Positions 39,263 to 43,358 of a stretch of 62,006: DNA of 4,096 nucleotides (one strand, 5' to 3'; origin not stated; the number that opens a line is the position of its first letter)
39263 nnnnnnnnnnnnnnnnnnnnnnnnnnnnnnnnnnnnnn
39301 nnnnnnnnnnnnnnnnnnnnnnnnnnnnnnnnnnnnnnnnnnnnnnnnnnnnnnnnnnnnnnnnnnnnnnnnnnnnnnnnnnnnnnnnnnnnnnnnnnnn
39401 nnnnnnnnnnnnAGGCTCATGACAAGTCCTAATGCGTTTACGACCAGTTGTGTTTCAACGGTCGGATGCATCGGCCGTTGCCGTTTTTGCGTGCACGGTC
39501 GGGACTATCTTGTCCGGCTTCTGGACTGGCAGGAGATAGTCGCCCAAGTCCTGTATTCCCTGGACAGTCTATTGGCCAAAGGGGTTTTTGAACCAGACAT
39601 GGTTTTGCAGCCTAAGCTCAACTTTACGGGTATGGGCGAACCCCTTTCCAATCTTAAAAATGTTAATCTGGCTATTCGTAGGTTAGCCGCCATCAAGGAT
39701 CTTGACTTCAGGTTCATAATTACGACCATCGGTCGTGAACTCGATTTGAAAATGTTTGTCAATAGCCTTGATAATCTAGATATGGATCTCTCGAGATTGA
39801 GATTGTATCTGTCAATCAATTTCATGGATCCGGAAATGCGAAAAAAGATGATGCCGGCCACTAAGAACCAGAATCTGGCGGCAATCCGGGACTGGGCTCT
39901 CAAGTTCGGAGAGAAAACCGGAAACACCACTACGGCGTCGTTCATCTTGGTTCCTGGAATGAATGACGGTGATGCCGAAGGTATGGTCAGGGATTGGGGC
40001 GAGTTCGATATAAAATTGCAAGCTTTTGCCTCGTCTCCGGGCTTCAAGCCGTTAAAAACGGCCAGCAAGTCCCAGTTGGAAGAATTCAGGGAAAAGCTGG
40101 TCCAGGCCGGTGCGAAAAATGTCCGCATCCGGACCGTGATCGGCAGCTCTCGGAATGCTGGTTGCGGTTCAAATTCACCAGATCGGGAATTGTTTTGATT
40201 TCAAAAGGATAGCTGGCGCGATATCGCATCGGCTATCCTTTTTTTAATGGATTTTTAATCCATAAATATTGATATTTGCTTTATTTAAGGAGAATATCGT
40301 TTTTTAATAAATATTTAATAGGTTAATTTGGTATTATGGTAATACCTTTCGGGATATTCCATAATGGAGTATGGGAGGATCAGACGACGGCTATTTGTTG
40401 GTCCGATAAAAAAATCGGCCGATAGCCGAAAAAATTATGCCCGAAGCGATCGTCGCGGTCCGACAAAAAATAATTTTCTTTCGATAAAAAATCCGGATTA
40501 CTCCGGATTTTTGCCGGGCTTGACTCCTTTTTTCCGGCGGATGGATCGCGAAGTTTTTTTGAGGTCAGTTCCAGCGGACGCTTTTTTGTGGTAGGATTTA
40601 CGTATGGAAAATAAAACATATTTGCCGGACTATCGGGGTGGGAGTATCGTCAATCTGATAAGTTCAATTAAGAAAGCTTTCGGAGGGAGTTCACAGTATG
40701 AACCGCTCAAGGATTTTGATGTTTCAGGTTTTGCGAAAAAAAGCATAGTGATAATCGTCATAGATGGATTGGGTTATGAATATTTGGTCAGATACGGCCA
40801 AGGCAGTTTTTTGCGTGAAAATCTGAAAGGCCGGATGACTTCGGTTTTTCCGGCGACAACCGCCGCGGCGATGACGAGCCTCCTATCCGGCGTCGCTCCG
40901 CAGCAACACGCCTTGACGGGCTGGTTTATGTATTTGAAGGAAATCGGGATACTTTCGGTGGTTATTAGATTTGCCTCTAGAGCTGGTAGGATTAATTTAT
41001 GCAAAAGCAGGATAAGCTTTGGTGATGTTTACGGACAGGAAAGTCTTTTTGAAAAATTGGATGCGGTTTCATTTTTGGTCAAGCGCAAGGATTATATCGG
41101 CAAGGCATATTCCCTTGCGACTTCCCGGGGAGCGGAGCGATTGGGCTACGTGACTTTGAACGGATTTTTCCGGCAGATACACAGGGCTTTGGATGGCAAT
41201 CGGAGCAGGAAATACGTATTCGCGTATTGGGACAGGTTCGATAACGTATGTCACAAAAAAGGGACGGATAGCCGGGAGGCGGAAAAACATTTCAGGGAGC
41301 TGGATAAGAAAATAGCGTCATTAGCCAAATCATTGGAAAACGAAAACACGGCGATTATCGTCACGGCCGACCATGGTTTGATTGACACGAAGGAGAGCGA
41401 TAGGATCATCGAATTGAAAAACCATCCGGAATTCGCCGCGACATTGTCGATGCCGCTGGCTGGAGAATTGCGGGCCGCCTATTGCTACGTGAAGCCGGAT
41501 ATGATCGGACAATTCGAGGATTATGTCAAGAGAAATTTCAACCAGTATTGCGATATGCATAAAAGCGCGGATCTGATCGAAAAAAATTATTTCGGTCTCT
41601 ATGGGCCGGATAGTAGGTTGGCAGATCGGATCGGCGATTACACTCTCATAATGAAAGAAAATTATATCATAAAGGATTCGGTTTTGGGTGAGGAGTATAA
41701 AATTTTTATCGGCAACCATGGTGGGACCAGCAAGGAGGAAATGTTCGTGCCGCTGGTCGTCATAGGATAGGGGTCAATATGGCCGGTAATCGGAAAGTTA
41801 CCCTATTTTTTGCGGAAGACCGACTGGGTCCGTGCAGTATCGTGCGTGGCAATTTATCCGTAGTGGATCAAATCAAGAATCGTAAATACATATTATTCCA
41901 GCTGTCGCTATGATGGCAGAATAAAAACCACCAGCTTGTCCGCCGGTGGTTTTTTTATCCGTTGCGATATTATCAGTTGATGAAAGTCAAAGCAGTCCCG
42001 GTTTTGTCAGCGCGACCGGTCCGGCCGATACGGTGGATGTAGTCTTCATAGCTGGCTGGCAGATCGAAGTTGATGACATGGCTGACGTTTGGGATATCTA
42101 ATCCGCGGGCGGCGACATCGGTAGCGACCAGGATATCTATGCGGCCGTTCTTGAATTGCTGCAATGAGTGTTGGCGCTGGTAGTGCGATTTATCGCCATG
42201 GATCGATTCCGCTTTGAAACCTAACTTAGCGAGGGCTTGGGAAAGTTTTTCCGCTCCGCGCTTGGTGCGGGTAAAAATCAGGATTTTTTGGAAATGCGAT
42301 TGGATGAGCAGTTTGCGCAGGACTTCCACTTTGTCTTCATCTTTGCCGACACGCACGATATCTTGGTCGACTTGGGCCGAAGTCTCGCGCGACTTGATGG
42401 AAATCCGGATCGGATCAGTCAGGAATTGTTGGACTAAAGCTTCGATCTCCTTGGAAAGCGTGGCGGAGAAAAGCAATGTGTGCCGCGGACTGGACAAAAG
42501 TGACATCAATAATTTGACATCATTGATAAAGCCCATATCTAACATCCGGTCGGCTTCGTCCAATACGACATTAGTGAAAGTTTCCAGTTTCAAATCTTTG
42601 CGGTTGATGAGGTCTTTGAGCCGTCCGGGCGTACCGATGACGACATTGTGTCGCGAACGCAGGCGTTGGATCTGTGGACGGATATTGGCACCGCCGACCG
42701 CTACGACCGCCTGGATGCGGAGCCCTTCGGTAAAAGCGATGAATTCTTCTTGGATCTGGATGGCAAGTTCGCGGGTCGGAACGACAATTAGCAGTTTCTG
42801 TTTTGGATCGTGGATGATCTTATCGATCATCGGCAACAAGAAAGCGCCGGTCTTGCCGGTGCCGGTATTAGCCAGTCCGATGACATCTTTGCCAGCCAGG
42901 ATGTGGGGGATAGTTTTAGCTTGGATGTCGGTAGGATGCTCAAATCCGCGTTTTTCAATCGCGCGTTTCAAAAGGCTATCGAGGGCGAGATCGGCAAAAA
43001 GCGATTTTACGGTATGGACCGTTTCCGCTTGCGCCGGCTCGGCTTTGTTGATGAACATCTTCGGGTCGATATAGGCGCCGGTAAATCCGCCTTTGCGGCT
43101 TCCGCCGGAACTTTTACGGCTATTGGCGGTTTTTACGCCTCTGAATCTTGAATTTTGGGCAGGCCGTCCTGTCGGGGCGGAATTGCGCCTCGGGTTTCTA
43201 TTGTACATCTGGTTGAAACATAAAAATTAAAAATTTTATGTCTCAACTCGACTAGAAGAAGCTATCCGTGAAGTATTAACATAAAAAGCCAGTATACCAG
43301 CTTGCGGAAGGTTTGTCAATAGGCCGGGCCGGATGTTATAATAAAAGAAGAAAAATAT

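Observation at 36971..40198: Receiver domain fused to an RlmN/Cfr-type radical SAM RNA methyltransferase, encoded directly after a two-component system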

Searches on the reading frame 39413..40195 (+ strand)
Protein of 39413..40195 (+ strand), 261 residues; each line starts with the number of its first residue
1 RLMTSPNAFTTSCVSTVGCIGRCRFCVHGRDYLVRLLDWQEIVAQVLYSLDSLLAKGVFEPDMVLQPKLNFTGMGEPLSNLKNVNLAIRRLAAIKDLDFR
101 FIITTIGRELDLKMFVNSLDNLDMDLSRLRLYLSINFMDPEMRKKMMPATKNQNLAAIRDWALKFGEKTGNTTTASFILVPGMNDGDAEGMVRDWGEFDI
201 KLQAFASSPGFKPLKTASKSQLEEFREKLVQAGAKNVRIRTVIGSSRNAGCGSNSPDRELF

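Call 33: search_dna_similar(query=window:39413-40195:+, collection=plasmids, mode=protein, max_evalue=0.001, max_rows=15)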
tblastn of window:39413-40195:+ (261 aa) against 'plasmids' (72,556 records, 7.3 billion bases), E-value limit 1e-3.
Records with a match: 243; places in all: 246; records where one place covers at least 80% of the query: 238.
Best place of each record, by identity: <60% 243.
By first word of the organism name: Staphylococcus 62; Enterococcus 51; Escherichia 27; Proteus 13; Pseudoalteromonas 9; Mammaliicoccus 8; Klebsiella 6; Campylobacter 6; Sinorhizobium 4; Bacillus 4; and 40 more.
By predicted mobility (MOB-suite, as given by PLSDB): non-mobilizable 121; conjugative 92; mobilizable 30.
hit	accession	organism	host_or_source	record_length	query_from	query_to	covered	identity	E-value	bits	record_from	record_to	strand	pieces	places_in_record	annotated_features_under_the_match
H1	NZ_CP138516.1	Variovorax paradoxus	Legume root,PacBio whole genome assembly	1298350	13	252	92%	29.7%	1e-16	87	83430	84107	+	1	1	none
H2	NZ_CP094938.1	Paraclostridium bifermentans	Homo sapiens,feces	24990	10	252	93%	29.2%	1e-17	89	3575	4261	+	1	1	rlmN: 23S rRNA (adenine(2503)-C(2))-methyltransferase RlmN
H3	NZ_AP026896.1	Aeromonas caviae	Microbe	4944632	10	253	93%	29.0%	4e-10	67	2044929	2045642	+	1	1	none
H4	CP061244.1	Escherichia coli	Homo sapiens,cell culture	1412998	10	257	95%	28.5%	2e-10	68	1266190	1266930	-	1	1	trmG/rlmN: bifunctional tRNA (adenosine(37)-C2)-methyltransferase TrmG/ribosomal ...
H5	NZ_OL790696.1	Escherichia coli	-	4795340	10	257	95%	28.5%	2e-10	68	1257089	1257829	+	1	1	none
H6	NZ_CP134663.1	Escherichia coli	Larus michahellis,bacteria,cloaca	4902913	10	257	95%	28.5%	2e-10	68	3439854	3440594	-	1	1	none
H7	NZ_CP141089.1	Escherichia coli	Homo sapiens,Infected Human Urine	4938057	10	257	95%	28.5%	3e-10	67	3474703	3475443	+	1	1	none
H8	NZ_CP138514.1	Variovorax paradoxus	Legume root,PacBio whole genome assembly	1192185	13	252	92%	29.3%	8e-16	84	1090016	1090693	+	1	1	none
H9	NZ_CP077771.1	Pseudoalteromonas shioyasakiensis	Haliotis discus hannai,plate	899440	11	252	93%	28.7%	2e-8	62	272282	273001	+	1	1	bifunctional tRNA (adenosine(37)-C2)-methyltransferase TrmG/ribosomal ...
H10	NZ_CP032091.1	Pseudoalteromonas donghaensis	cell culture,seawater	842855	11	252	93%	28.7%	2e-8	62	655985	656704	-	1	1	bifunctional tRNA (adenosine(37)-C2)-methyltransferase TrmG/ribosomal ...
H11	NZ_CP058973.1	Pseudoalteromonas sp. JSTW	cell culture,marine sediment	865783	11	252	93%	28.7%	2e-8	62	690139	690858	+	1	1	bifunctional tRNA (adenosine(37)-C2)-methyltransferase TrmG/ribosomal ...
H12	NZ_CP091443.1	Pseudoalteromonas sp. CF6-2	sediment,South Sea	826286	11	252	93%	28.7%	3e-8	61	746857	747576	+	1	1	bifunctional tRNA (adenosine(37)-C2)-methyltransferase TrmG/ribosomal ...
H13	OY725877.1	Subdoligranulum variabile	-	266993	11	253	93%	28.4%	1e-15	84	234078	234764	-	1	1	none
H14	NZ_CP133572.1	Pseudoalteromonas sp. HL-AS2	sediment core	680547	10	257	95%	27.8%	7e-8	60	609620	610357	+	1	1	bifunctional tRNA (adenosine(37)-C2)-methyltransferase TrmG/ribosomal ...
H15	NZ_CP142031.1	Pseudoalteromonas sp. CuT4-3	whole organism,deep-sea sediment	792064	10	257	95%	27.8%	1e-7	59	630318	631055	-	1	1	bifunctional tRNA (adenosine(37)-C2)-methyltransferase TrmG/ribosomal ...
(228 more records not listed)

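Call 34: search_dna_similar(query=window:39413-40195:+, collection=plasmids, mode=protein, max_evalue=0.001, max_rows=30, rows=spread)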
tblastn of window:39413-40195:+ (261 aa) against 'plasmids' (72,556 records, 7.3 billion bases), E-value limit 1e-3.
Records with a match: 243; places in all: 246; records where one place covers at least 80% of the query: 238.
Best place of each record, by identity: <60% 243.
By first word of the organism name: Staphylococcus 62; Enterococcus 51; Escherichia 27; Proteus 13; Pseudoalteromonas 9; Mammaliicoccus 8; Klebsiella 6; Campylobacter 6; Sinorhizobium 4; Bacillus 4; and 40 more.
By predicted mobility (MOB-suite, as given by PLSDB): non-mobilizable 121; conjugative 92; mobilizable 30.
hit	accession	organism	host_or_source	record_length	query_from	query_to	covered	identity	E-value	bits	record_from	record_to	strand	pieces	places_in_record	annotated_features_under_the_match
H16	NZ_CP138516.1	Variovorax paradoxus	Legume root,PacBio whole genome assembly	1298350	13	252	92%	29.7%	1e-16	87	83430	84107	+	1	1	none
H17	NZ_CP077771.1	Pseudoalteromonas shioyasakiensis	Haliotis discus hannai,plate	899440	11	252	93%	28.7%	2e-8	62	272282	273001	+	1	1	bifunctional tRNA (adenosine(37)-C2)-methyltransferase TrmG/ribosomal ...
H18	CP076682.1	Pseudoalteromonas shioyasakiensis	isolated microorganism,Ocean water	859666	11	252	93%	28.5%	2e-8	62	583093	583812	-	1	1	bifunctional tRNA (adenosine(37)-C2)-methyltransferase TrmG/ribosomal ...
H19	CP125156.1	Klebsiella pneumoniae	-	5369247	11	257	95%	27.1%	9e-9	63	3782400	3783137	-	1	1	bifunctional tRNA (adenosine(37)-C2)-methyltransferase TrmG/ribosomal ...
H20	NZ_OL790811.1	Proteus mirabilis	-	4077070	11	257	95%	26.4%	3e-7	59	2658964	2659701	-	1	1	none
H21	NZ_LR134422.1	Legionella adelaidensis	environmental,Cooling tower water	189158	11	252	93%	26.4%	2e-8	62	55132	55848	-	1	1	rlmN: 23S rRNA (adenine(2503)-C(2))-methyltransferase RlmN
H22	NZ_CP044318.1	Enterococcus faecium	Homo sapiens,Rectal swab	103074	3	253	96%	25.0%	6e-9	64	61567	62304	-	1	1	cfr(D): 23S rRNA (adenine(2503)-C(8))-methyltransferase Cfr(D)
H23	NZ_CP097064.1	Enterococcus faecium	whole organism,pet food (BARF)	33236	3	253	96%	25.0%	7e-9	63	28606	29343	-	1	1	cfr(D): 23S rRNA (adenine(2503)-C(8))-methyltransferase Cfr(D)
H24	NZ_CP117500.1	Enterococcus faecalis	-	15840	3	253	96%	25.0%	9e-9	63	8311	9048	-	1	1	cfr(D): 23S rRNA (adenine(2503)-C(8))-methyltransferase Cfr(D)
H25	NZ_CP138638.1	Enterococcus faecalis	animal,Pig rectum feces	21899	3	253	96%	25.0%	9e-9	63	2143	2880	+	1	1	cfr(D): Cfr 23S ribosomal RNA methyltransferase | cfr(D): 23S rRNA (adenine(2503)-C(8))-methyltransferase Cfr(D)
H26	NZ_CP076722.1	Streptococcus parasuis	Pig,tissue sample,lung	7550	3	253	96%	25.0%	9e-9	63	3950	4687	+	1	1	cfr(D): 23S rRNA (adenine(2503)-C(8))-methyltransferase Cfr(D)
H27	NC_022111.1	Prevotella sp. oral taxon 299 str. F0039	Homo sapiens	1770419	11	252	93%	25.3%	3e-5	52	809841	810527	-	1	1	none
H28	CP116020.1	Salmonella enterica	cell culture,pig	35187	13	252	92%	25.5%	4e-6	55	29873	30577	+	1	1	cfr: 23S rRNA (adenine(2503)-C(8))-methyltransferase Cfr | cfrA: Cfr 23S ribosomal RNA methyltransferase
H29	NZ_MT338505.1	Pasteurella multocida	-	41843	13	252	92%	25.5%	4e-6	55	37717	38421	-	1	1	cfrA: Cfr 23S ribosomal RNA methyltransferase | cfr: 23S rRNA (adenine(2503)-C(8))-methyltransferase Cfr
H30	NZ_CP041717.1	Acidiphilium multivorum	Cell culture,activated sludge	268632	6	252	95%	24.5%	3e-4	49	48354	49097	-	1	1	radical SAM protein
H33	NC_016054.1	Staphylococcus arlettae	anal swab of a healthy pig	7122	13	252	92%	25.1%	1e-5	54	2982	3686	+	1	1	cfr: 23S rRNA (adenine(2503)-C(8))-methyltransferase Cfr | cfrA: Cfr 23S ribosomal RNA methyltransferase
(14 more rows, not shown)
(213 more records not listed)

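Call 39: get_annotated_region(hit=H33, flank=600)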
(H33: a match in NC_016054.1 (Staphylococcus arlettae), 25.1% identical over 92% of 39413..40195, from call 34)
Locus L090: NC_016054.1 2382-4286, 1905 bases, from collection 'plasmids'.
description: Staphylococcus arlettae plasmid pSS-03, complete sequence
organism: Staphylococcus arlettae (NCBI taxid 29378)
taxonomy: Bacteria; Bacillota; Bacilli; Bacillales; Staphylococcaceae; Staphylococcus; Staphylococcus arlettae
host: -; source: anal swab of a healthy pig; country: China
typing (MOB-suite, as given by PLSDB): mobilizable; replicon rep_cluster_2104; relaxase MOBV,MOBV
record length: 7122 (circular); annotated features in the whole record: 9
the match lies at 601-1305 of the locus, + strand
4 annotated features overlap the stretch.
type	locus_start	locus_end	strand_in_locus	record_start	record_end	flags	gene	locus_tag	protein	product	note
CDS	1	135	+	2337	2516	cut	-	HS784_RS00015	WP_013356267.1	hypothetical protein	-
predicted_resistance_gene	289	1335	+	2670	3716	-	cfr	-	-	23S rRNA (adenine(2503)-C(8))-methyltransferase Cfr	predicted by amrfinderplus; class PHENICOL/LINCOSAMIDE/OXAZOLIDINONE/PLEUROMUTILIN/STREPTOGRAMIN; identity 100.0%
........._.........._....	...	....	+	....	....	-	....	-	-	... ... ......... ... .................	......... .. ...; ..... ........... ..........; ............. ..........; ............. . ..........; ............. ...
CDS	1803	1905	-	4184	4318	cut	-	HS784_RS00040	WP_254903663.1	hypothetical protein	-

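Call 40: get_annotated_region(hit=H24, flank=600)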
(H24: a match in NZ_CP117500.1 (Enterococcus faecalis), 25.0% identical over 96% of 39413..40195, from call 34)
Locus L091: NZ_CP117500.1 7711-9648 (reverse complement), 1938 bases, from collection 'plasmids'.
description: Enterococcus faecalis strain CQHZJ21-185 plasmid pHZJ21-poxtA-15K, complete sequence
organism: Enterococcus faecalis (NCBI taxid 1351)
taxonomy: Bacteria; Bacillota; Bacilli; Lactobacillales; Enterococcaceae; Enterococcus; Enterococcus faecalis
host: -; source: -; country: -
typing (MOB-suite, as given by PLSDB): non-mobilizable; replicon Inc18
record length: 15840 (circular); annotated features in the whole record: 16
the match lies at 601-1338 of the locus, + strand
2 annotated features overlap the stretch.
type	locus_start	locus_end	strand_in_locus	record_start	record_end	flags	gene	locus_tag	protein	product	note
predicted_resistance_gene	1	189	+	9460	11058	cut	poxtA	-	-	ABC-F type ribosomal protection protein PoxtA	predicted by amrfinderplus; class PHENICOL/OXAZOLIDINONE; identity 99.25%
predicted_resistance_gene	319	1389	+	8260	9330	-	cfr(D)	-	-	23S rRNA (adenine(2503)-C(8))-methyltransferase Cfr(D)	predicted by amrfinderplus; class PHENICOL/LINCOSAMIDE/OXAZOLIDINONE/PLEUROMUTILIN/STREPTOGRAMIN; identity 99.72%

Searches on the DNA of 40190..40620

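Call 76: search_rna_families(source=window, start=40190, end=40620, threshold=evalue, max_evalue=1, show_alignments=2)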
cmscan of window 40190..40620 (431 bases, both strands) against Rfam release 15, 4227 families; matches with E-value up to 1: 10.
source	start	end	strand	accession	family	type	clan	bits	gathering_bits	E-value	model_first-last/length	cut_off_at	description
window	40409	40546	-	RF01770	rimP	Cis-reg; leader;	-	30.8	47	0.0035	1-102/102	no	Gammaprotebacteria rimP leader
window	40197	40334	-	RF01606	plasmodium_snoR31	Gene; snRNA; snoRNA; HACA-box;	-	27.9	60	0.085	1-145/145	no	small nucleolar RNA snoR31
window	40190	40243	+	RF02346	ar35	Gene; sRNA;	-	25.5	45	0.0063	88-144/144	5'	Alphaproteobacterial sRNA ar35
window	40200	40244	+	RF00692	MIR171_2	Gene; miRNA;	CL00099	23.7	65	0.0056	1-111/111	no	MIR171_2 microRNA precursor family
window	40406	40538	-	RF00115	McaS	Gene; sRNA;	CL00106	19.5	42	0.45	1-96/96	no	McaS/IsrA RNA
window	40205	40240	+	RF03762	MIR859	Gene; miRNA;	-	18.6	130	0.71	1-128/128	no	MIR859 microRNA precursor family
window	40383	40586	-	RF00548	U11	Gene; snRNA; splicing;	CL00005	17.4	39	0.78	1-134/134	no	U11 spliceosomal RNA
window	40474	40542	-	RF01730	Termite-leu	Cis-reg;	-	17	51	0.48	1-78/78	no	Termite-leu RNA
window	40190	40241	+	RF02377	SurA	Gene; sRNA;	-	15.2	100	0.071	227-279/279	5'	SurA sRNA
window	40258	40291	-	RF02737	Rev13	Gene; antisense;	-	12.5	242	0.8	223-256/354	no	Soft rot Enterobacteriaceae Rev 13 asRNA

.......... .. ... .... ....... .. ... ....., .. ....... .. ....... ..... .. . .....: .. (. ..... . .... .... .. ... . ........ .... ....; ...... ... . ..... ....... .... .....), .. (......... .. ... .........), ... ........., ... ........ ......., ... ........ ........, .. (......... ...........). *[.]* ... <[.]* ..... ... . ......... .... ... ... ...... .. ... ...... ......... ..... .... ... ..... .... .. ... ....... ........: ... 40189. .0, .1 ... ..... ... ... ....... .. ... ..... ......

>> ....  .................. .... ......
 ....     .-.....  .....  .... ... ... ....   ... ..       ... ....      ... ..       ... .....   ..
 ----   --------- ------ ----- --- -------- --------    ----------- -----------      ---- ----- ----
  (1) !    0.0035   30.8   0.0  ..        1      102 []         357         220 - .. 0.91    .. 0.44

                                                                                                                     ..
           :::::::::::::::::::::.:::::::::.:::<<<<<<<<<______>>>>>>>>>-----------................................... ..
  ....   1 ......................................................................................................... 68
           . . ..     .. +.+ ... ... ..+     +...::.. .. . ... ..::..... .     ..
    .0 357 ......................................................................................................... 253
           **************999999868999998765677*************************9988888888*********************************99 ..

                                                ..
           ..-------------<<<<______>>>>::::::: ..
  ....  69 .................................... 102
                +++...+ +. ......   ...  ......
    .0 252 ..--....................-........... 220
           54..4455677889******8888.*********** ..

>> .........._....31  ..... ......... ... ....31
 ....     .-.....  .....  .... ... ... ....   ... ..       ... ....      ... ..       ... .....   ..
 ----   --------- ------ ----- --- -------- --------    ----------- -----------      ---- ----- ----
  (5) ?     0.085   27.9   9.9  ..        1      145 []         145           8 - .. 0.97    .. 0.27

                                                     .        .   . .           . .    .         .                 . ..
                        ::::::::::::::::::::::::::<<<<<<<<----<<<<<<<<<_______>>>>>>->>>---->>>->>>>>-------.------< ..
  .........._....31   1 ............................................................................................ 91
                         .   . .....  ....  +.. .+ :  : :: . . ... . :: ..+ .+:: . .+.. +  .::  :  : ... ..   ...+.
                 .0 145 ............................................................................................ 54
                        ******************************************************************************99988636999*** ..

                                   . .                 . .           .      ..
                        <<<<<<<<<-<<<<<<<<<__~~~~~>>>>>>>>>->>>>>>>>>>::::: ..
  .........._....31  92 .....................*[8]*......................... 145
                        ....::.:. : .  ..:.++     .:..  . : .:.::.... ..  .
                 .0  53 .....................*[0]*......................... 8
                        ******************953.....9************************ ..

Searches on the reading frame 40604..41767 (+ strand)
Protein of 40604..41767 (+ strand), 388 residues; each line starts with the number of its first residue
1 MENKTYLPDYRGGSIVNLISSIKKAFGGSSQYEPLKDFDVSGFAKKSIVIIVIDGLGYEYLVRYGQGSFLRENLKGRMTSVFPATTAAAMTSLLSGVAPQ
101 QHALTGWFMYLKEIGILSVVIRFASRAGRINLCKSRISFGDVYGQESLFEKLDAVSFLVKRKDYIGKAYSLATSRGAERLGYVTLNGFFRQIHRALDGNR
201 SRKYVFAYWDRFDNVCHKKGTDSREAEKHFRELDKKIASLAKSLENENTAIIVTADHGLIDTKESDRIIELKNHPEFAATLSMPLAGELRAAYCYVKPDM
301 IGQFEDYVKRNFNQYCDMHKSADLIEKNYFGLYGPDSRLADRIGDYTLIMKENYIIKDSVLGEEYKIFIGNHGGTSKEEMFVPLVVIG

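Call 3: search_protein_families(library=pfam, proteins=[window:40604-41767:+], max_evalue=0.01)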
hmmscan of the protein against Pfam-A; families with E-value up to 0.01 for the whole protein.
window:40604-41767:+ (388 aa): 3 families
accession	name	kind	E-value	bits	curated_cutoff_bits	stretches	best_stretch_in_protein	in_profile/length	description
PF01663.27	Phosphodiest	-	2.1e-26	93.8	23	1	49-373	2-340/342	Type I phosphodiesterase / nucleotide pyrophosphatase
PF08665.17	PglZ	-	2.2e-09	38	25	1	199-263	111-176/179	PglZ domain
PF01676.23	Metalloenzyme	-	7.6e-06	26.1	24.3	1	203-258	148-201/252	Metalloenzyme superfamily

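Call 4: search_protein_families(library=ncbifam, proteins=[window:40604-41767:+], max_evalue=0.01)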
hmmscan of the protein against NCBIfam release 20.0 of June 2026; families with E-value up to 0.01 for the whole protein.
window:40604-41767:+ (388 aa): 8 families
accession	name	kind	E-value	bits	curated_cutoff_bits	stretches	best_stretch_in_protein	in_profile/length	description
NF042991.1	alk_phos_PafA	equivalog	1.5e-07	30.2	650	1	213-264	314-369/554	alkaline phosphatase PafA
TIGR02335.1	hydr_PhnA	equivalog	8.6e-07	28.4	407.55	0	44-114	11-88/408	phosphonoacetate hydrolase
NF052313.1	T9SS_RR_PorX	equivalog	2.5e-06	26.5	300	0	236-273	390-427/513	T9SS response regulator signal transducer PorX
NF033445.1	BREX_PglZ_4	exception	0.0011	17.6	140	0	211-259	547-596/741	BREX-4 system phosphatase PglZ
TIGR02687.1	TIGR02687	equivalog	0.002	16.2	270.35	1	200-260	568-629/844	BREX-1 system phosphatase PglZ type A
NF003104.0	PRK04024.1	equivalog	0.0032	16.3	489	0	195-258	287-348/412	2,3-bisphosphoglycerate-independent phosphoglycerate mutase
NF033449.0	BREX_PglZ_3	exception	0.0052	15.1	250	0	208-263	499-556/642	BREX-3 system phosphatase PglZ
NF003766.0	PRK05362.1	equivalog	0.0099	14.6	256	0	190-259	268-335/396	phosphopentomutase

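Call 88: search_protein_families(library=padloc, proteins=[window:40604-41767:+], max_evalue=0.001)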
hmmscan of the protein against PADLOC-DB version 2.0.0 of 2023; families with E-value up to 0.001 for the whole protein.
window:40604-41767:+ (388 aa): 2 families
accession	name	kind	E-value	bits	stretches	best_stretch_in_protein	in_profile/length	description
PDLC02564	PglZ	-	8.1e-05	19.2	0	201-262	574-636/855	PglZ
PDLC02547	PglZ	-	0.00028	17.2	1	200-260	578-639/855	PglZ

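Call 89: search_solved_structures(query=window:40604-41767:+, max_evalue=0.001)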
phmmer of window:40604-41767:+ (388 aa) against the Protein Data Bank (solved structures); distinct sequences matched with E-value up to 0.001: 2.
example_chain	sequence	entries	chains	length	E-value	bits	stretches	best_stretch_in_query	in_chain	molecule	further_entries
5tj3_A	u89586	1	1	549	0.00046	22.6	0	46-115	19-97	Alkaline phosphatase PafA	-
2gsn_A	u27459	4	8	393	0.00069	22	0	195-267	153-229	phosphodiesterase-nucleotide pyrophosphatase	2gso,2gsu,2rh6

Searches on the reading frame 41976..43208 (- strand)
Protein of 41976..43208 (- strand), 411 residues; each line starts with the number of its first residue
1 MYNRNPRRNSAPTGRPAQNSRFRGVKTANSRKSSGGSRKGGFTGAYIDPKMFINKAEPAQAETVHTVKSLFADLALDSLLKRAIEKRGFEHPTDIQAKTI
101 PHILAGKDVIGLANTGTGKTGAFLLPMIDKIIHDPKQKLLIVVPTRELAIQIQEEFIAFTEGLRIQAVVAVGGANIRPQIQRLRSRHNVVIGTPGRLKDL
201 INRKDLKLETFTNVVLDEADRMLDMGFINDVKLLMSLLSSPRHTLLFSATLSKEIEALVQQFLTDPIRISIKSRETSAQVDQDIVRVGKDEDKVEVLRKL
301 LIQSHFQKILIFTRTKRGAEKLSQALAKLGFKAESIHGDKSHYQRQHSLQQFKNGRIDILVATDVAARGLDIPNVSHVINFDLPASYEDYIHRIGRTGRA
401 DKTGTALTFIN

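Call 90: search_protein_families(library=pfam, proteins=[window:41976-43208:-], max_evalue=0.0001)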
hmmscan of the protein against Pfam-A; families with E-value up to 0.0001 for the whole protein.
window:41976-43208:- (411 aa): 3 families
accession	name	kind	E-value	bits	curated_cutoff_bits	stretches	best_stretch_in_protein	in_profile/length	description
PF00270.35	DEAD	-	5.1e-47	160.1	26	1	93-257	1-166/167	DEAD/DEAH box helicase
PF00271.37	Helicase_C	-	1.5e-36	125.4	23.5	1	292-400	1-109/110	Helicase conserved C-terminal domain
PF04851.21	ResIII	-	4.9e-09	36.7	22.5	1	113-251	30-162/164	Type III restriction enzyme, res subunit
